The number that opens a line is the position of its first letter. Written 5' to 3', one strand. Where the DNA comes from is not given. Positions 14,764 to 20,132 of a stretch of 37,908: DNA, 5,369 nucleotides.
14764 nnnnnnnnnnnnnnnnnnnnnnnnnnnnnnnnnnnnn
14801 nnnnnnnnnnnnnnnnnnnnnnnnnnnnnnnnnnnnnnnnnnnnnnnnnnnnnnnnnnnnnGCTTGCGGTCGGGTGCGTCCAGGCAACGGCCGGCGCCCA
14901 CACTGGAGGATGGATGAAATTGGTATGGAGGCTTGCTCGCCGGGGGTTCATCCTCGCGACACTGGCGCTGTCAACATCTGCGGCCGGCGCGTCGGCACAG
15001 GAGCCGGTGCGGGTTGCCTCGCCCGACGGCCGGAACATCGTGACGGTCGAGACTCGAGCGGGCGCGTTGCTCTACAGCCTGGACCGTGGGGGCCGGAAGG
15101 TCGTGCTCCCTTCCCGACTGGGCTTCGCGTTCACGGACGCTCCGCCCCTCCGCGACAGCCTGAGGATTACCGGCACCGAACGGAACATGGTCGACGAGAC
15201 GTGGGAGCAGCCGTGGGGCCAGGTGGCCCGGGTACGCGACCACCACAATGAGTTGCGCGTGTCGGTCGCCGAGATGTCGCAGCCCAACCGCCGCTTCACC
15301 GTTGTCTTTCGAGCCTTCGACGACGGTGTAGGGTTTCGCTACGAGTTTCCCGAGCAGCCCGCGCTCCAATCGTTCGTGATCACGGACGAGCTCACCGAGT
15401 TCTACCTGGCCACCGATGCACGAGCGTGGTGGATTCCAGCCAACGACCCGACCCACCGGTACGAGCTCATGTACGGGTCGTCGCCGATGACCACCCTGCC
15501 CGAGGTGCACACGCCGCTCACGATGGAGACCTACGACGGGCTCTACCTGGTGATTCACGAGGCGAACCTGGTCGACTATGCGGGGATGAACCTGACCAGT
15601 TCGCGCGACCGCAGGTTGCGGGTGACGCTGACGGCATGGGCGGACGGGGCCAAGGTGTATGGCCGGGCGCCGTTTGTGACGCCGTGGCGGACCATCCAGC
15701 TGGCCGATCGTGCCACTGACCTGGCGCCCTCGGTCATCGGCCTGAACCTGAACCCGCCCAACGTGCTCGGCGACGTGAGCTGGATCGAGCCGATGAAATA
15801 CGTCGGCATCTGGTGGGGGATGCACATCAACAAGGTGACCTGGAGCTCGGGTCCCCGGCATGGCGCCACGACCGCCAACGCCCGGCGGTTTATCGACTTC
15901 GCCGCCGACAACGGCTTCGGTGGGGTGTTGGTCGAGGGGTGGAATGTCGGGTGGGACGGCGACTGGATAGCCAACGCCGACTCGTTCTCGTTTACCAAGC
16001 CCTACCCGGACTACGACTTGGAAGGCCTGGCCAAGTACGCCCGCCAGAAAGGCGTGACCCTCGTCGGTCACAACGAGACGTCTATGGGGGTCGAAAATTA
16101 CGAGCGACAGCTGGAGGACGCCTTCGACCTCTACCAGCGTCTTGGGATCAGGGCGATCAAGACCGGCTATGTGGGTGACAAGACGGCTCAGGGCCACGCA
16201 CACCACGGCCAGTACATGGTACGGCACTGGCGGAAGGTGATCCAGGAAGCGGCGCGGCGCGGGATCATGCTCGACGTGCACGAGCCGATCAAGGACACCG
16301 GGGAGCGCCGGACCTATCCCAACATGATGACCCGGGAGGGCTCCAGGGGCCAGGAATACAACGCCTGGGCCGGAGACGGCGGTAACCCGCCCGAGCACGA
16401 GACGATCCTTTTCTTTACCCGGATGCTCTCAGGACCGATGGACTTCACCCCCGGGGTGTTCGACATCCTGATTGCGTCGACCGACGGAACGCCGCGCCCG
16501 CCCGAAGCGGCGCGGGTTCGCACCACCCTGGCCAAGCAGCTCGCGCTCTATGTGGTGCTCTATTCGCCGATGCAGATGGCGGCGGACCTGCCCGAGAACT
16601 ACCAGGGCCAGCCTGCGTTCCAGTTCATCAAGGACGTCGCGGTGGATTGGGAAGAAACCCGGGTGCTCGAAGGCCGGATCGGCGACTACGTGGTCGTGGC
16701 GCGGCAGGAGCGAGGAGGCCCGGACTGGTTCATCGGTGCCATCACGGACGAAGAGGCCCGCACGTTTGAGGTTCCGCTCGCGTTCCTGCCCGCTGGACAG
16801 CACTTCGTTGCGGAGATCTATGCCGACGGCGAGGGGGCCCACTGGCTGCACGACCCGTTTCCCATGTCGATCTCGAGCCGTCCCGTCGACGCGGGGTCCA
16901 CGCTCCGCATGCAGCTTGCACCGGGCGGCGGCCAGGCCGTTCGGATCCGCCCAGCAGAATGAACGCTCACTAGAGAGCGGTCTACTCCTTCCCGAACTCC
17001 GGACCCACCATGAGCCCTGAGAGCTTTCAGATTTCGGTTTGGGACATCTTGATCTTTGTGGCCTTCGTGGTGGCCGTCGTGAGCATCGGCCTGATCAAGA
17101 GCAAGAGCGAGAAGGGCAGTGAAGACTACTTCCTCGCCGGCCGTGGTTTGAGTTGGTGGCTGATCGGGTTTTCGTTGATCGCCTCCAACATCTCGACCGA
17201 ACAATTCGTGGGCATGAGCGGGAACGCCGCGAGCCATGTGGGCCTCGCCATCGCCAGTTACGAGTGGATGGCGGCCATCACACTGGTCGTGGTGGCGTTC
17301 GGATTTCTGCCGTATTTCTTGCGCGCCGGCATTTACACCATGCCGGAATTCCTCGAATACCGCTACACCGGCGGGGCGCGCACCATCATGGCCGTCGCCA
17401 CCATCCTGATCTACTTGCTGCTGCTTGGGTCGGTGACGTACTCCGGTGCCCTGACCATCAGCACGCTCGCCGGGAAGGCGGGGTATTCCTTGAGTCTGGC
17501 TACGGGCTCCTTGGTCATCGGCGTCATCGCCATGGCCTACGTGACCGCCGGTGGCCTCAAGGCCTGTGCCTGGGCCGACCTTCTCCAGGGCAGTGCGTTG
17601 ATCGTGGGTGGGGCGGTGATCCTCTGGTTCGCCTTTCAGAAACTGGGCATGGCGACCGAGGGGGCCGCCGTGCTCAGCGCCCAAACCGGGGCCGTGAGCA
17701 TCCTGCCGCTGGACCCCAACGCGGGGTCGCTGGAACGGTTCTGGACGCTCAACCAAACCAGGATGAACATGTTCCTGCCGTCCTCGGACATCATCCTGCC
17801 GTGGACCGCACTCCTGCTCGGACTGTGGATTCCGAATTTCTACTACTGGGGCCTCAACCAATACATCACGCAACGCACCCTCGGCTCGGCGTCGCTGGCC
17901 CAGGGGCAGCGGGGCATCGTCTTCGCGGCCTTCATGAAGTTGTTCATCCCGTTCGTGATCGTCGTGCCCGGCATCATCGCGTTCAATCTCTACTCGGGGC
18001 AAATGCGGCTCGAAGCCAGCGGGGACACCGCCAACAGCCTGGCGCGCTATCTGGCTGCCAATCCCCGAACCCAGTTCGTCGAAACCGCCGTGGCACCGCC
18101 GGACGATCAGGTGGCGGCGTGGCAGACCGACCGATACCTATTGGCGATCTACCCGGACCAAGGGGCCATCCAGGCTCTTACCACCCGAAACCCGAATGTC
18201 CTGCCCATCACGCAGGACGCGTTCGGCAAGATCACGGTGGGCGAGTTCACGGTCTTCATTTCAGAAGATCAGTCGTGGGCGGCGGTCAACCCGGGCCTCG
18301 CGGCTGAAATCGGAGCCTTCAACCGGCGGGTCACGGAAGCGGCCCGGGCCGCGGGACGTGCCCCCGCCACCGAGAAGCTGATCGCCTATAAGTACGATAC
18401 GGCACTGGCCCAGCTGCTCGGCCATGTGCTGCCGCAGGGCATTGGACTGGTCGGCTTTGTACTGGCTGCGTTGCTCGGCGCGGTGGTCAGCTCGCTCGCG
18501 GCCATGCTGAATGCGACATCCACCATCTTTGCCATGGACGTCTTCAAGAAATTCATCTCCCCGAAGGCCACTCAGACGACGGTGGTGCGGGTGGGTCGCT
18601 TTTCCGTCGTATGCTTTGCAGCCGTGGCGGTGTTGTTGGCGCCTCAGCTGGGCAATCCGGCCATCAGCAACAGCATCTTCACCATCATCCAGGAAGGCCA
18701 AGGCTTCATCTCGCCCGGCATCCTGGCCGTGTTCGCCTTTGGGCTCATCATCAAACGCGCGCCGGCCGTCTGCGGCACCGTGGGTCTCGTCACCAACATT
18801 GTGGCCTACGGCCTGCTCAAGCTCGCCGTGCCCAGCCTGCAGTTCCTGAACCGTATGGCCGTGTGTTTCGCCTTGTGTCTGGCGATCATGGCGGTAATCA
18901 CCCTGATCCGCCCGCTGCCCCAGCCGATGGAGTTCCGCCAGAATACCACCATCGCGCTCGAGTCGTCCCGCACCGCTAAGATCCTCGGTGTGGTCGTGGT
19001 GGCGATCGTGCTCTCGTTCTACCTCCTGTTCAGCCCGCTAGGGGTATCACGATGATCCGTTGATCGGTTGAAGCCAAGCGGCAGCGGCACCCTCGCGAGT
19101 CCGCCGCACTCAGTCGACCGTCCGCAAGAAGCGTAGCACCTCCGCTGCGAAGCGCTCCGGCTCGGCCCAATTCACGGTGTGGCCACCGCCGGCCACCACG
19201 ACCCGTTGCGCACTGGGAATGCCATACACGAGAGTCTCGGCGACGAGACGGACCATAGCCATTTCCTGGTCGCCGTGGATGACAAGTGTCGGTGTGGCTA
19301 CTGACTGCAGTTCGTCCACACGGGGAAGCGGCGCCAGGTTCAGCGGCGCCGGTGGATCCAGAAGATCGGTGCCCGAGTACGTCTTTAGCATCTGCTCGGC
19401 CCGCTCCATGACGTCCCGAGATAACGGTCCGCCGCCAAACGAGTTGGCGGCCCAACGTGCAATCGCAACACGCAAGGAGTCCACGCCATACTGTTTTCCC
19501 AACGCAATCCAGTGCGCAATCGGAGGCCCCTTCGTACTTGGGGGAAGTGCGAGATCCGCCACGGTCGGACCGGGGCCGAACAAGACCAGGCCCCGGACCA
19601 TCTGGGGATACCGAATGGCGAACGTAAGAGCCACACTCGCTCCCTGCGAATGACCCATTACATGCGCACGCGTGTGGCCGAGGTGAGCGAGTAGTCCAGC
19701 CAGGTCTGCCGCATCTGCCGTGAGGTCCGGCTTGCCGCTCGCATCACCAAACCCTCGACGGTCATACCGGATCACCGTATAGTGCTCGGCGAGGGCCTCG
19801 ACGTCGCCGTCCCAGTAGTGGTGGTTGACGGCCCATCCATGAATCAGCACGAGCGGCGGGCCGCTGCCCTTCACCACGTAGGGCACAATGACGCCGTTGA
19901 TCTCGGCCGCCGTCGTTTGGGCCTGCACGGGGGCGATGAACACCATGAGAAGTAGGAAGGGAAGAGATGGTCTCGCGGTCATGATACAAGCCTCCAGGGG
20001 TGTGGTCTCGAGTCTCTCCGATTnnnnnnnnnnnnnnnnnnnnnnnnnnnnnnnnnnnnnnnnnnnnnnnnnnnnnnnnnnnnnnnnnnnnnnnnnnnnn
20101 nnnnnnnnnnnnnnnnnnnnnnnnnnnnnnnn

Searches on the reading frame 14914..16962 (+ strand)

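Call 14: search_protein_families(library=pfam, proteins=[window:14914-16962:+], max_evalue=0.01)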
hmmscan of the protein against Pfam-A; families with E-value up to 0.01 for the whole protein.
window:14914-16962:+ (682 aa): 4 families
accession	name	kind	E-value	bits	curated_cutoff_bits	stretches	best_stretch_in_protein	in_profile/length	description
PF10566.15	Glyco_hydro_97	-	2.6e-105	352.2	32.5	1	287-575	1-274/275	Glycoside hydrolase 97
PF14508.12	GH97_N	-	3.8e-65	220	25.3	1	34-282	1-229/229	Glycosyl-hydrolase 97 N-terminal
PF14509.12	GH97_C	-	3.5e-29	101.4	25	1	578-678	1-96/97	Glycosyl-hydrolase 97 C-terminal, oligomerisation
PF01261.30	AP_endonuc_2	-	0.00037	20.7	31.1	1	352-453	20-122/249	Xylose isomerase-like TIM barrel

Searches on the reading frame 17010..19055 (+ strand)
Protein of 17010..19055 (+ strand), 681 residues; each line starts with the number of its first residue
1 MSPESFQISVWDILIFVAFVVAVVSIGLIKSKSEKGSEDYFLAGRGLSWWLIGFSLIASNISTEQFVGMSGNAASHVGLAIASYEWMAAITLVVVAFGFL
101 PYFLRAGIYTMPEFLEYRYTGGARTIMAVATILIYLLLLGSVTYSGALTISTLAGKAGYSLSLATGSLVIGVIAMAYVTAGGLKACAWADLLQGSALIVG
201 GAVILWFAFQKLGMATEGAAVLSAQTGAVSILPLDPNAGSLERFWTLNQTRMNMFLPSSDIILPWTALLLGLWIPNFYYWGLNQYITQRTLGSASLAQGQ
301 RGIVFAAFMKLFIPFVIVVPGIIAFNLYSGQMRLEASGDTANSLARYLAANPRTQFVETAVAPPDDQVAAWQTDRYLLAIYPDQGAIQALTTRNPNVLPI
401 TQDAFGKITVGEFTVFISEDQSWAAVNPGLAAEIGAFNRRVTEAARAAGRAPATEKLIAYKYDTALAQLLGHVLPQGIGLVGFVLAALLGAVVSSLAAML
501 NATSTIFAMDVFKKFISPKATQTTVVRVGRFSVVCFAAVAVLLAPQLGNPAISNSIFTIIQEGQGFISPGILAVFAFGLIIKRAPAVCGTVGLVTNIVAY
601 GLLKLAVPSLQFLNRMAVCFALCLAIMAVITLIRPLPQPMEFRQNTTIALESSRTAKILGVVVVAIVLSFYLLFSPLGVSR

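Call 14: search_protein_families(library=pfam, proteins=[window:17010-19055:+], max_evalue=0.01)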
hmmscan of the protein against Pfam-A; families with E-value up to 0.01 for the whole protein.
window:17010-19055:+ (681 aa): 1 family
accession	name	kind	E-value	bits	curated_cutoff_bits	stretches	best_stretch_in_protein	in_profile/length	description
PF00474.23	SSF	-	3.7e-49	168.1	22.8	2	40-331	1-261/406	Sodium:solute symporter family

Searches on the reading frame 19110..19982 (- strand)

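Call 14: search_protein_families(library=pfam, proteins=[window:19110-19982:-], max_evalue=0.01)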
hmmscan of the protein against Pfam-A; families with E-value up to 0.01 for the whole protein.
window:19110-19982:- (290 aa): 5 families
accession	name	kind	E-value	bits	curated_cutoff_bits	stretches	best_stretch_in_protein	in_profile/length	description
PF00561.26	Abhydrolase_1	-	3.9e-29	102.5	25.8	1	42-274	1-244/245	alpha/beta hydrolase fold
PF12697.13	Abhydrolase_6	-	1.4e-23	85.1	26.3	1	44-280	1-216/217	Alpha/beta hydrolase family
PF12146.15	Hydrolase_4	-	2.3e-13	50.4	27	1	44-269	7-233/239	Serine aminopeptidase, S33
PF03096.20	Ndr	-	0.00011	21.5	23.3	1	87-140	82-135/283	Ndr family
PF00756.26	Esterase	-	0.0045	17.2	22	1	104-132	112-143/251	Putative esterase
